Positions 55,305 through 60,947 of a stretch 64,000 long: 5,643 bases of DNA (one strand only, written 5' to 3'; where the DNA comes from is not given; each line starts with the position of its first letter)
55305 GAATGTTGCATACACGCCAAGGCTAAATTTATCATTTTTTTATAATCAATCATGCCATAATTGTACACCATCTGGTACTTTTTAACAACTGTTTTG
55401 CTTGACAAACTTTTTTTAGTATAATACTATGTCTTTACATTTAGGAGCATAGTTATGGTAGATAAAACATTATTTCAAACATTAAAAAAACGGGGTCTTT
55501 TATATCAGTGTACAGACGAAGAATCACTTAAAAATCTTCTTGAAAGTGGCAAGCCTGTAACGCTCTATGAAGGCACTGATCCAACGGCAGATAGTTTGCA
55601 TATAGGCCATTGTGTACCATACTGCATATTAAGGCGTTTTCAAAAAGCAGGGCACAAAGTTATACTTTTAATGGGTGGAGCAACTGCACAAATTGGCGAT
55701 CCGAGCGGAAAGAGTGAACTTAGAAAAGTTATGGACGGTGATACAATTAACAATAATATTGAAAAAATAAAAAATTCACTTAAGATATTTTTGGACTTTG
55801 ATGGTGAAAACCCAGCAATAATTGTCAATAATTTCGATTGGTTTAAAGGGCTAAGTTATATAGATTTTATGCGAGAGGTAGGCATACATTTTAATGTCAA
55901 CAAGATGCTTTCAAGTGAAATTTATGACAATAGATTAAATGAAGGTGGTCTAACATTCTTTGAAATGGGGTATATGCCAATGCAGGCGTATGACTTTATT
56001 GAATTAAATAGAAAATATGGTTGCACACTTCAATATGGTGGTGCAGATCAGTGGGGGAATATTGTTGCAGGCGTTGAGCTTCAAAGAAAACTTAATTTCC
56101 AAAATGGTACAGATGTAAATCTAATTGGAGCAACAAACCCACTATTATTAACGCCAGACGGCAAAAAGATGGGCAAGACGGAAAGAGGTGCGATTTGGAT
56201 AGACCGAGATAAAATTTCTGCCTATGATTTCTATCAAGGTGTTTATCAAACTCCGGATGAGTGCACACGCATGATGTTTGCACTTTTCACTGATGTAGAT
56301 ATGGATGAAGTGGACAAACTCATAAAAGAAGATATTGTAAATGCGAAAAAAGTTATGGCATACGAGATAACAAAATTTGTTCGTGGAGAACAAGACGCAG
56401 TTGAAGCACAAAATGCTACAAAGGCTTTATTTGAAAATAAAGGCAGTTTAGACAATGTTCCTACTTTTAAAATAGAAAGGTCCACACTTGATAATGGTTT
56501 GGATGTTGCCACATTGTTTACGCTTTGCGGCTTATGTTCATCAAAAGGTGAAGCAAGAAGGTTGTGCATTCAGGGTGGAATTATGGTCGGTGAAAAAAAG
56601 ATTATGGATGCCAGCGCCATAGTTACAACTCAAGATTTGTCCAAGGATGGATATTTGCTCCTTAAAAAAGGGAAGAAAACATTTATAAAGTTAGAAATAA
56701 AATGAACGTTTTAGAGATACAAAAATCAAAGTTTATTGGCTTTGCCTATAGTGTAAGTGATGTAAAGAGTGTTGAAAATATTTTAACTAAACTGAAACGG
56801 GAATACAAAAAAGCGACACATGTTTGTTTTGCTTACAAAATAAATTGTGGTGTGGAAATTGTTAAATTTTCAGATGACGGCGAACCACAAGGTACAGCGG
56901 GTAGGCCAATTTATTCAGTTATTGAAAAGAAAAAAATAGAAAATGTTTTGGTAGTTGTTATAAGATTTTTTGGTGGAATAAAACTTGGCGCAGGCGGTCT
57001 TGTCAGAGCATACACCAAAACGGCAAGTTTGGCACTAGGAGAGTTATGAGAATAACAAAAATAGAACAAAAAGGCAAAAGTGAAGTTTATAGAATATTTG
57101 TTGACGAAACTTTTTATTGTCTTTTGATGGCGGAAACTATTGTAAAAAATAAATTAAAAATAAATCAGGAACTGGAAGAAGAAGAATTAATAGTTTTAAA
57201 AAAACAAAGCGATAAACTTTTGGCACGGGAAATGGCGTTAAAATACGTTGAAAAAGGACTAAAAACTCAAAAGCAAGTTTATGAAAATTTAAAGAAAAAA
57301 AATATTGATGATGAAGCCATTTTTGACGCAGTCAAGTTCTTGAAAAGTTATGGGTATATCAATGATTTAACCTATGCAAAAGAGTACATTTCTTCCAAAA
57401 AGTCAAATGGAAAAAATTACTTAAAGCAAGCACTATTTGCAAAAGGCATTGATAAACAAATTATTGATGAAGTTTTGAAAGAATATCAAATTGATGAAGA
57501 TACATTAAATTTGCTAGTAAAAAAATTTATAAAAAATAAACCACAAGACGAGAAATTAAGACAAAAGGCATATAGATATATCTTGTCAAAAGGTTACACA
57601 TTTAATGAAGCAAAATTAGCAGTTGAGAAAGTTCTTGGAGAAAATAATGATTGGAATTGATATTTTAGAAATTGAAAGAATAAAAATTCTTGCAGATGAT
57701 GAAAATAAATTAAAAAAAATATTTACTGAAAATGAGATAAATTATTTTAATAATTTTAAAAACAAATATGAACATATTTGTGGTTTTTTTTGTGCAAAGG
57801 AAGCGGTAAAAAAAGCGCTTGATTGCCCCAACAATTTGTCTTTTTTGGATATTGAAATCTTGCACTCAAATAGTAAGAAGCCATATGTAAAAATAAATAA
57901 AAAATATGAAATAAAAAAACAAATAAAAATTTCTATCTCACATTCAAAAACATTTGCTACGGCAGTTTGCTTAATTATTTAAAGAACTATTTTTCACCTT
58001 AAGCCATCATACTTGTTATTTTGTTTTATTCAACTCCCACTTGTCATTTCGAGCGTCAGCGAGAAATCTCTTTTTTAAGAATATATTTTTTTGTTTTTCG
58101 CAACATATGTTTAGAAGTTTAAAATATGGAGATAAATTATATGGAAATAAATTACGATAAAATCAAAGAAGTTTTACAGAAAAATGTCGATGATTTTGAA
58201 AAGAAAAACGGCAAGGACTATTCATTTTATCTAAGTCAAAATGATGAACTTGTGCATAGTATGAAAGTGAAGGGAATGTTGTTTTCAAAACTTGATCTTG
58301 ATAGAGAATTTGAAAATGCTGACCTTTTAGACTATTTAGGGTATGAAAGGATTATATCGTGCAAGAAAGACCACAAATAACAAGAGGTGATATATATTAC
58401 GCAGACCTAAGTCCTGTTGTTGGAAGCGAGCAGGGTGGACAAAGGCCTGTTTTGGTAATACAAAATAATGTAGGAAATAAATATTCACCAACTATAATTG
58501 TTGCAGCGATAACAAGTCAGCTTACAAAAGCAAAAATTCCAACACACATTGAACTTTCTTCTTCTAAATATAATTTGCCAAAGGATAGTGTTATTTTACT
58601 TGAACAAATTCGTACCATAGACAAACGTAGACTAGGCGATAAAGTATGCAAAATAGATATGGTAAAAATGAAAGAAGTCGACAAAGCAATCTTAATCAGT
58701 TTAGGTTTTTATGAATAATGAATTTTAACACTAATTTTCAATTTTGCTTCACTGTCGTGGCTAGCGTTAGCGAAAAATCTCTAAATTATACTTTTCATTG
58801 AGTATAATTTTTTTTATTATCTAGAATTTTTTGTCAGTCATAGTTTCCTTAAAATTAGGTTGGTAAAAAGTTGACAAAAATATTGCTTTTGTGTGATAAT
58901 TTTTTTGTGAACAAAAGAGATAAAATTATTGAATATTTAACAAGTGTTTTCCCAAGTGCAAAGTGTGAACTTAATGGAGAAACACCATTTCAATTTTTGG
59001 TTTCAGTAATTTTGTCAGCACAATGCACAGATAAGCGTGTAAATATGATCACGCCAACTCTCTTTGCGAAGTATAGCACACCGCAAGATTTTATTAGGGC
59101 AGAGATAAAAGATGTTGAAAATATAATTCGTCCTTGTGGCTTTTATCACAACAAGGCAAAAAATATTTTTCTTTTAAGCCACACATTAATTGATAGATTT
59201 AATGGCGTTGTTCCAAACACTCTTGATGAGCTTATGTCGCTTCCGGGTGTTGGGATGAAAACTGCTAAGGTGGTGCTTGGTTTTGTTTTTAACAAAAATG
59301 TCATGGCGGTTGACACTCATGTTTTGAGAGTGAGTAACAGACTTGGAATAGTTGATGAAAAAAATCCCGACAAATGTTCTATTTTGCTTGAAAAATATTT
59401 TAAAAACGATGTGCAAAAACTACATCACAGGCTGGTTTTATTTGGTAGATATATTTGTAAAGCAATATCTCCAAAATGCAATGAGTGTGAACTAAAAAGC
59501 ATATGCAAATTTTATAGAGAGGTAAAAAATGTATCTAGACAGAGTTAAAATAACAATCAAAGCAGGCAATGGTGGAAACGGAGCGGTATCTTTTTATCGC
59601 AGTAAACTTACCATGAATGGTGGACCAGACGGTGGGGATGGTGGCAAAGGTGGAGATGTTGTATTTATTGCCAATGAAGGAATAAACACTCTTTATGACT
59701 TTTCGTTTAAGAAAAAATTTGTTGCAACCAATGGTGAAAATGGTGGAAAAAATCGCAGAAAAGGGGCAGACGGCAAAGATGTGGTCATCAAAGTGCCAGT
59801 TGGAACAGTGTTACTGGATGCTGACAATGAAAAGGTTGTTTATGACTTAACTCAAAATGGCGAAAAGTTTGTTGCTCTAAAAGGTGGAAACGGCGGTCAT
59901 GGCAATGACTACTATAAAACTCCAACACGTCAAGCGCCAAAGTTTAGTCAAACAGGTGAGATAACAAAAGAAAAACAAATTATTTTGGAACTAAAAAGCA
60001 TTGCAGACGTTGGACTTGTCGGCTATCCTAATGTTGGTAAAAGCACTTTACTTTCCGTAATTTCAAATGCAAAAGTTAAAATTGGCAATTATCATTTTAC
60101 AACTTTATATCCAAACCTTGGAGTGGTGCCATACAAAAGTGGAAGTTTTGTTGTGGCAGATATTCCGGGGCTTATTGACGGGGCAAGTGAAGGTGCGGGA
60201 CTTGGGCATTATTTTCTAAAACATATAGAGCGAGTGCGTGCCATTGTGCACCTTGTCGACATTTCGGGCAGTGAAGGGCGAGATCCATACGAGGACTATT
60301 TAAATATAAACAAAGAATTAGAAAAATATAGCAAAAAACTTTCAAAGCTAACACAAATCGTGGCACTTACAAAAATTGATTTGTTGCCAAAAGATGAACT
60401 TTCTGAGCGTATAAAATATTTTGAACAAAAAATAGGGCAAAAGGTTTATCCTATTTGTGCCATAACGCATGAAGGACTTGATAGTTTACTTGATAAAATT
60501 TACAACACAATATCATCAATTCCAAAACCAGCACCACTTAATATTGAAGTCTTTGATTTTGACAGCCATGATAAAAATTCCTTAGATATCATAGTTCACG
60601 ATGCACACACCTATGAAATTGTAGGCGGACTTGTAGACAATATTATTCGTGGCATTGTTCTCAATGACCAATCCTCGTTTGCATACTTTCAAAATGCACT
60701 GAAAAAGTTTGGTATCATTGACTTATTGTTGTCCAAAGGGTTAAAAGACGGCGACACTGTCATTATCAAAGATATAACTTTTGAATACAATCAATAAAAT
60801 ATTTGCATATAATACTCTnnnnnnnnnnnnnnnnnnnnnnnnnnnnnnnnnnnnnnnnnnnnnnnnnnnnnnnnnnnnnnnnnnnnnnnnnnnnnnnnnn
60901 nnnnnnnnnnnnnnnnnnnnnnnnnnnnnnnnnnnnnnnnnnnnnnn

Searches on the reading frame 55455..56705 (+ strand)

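Call 75: search_protein_families(library=pfam, proteins=[window:55455-56705:+], max_evalue=0.000001)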
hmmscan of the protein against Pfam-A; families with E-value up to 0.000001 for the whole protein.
window:55455-56705:+ (416 aa): 2 families
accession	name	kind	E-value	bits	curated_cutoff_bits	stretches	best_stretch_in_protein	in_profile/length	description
PF00579.31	tRNA-synt_1b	-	8.8e-68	229.2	21.1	1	32-327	3-292/292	tRNA synthetases class I (W and Y)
PF22421.1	SYY_C-terminal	-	8.9e-11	42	27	1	331-411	5-81/83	Tyrosine--tRNA ligase SYY-like C-terminal domain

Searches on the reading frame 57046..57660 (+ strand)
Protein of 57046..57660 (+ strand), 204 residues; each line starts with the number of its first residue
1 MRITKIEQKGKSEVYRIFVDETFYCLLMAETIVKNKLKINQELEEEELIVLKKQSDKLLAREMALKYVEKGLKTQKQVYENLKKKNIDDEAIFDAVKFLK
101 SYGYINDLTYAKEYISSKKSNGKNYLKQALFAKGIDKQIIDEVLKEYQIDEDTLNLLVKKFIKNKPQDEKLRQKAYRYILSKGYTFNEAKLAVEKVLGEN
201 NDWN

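Call 89: search_protein_families(library=pfam, proteins=[window:57046-57660:+], max_evalue=0.00001)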
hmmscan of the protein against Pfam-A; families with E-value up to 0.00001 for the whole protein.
window:57046-57660:+ (204 aa): 3 families
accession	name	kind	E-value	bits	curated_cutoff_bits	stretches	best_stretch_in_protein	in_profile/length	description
PF21982.2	RecX_HTH1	-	3.3e-09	37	26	1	60-99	1-40/40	RecX, first three-helix domain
PF02631.22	RecX_HTH2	-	5.1e-09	36.7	26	1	106-144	1-42/42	RecX, second three-helix domain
PF21981.2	RecX_HTH3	-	6.9e-06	26.6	26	1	155-189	9-44/48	RecX, third three-helix domain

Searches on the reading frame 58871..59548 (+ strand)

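Call 89: search_protein_families(library=pfam, proteins=[window:58871-59548:+], max_evalue=0.00001)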
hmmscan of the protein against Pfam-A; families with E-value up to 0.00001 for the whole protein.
window:58871-59548:+ (225 aa): 2 families
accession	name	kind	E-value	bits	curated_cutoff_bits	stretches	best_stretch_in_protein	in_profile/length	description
PF00730.31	HhH-GPD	-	5.2e-25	88.3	26.2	1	44-177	1-106/108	HhH-GPD superfamily base excision DNA repair protein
PF00633.29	HHH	-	6.9e-10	38.7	24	1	109-138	1-30/30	Helix-hairpin-helix motif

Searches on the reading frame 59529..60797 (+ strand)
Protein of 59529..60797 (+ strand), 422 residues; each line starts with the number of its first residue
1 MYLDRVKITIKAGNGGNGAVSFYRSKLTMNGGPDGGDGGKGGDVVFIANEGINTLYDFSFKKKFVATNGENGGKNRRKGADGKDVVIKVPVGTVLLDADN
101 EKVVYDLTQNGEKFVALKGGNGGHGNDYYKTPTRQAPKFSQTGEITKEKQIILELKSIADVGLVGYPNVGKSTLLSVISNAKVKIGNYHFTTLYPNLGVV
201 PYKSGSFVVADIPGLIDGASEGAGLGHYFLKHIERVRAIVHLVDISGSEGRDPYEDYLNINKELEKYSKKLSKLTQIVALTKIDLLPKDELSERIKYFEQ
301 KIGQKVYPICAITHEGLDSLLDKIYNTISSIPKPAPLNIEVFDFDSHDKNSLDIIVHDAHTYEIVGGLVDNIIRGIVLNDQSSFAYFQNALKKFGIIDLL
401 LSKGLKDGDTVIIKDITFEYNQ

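Call 75: search_protein_families(library=pfam, proteins=[window:59529-60797:+], max_evalue=0.000001)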
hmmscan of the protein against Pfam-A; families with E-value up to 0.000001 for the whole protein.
window:59529-60797:+ (422 aa): 4 families
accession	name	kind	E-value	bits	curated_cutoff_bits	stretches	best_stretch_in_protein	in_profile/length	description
PF01018.28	GTP1_OBG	-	1.2e-56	191.1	27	1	4-156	2-154/155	GTP1/OBG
PF01926.29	MMR_HSR1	-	7.2e-25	87.7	21.9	1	160-282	1-113/113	50S ribosome-binding GTPase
PF09269.16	DUF1967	-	3.9e-16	59.3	27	1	358-420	8-70/70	Domain of unknown function (DUF1967)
PF02421.24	FeoB_N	-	4.4e-14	52.7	27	1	161-324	3-156/156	Ferrous iron transport protein B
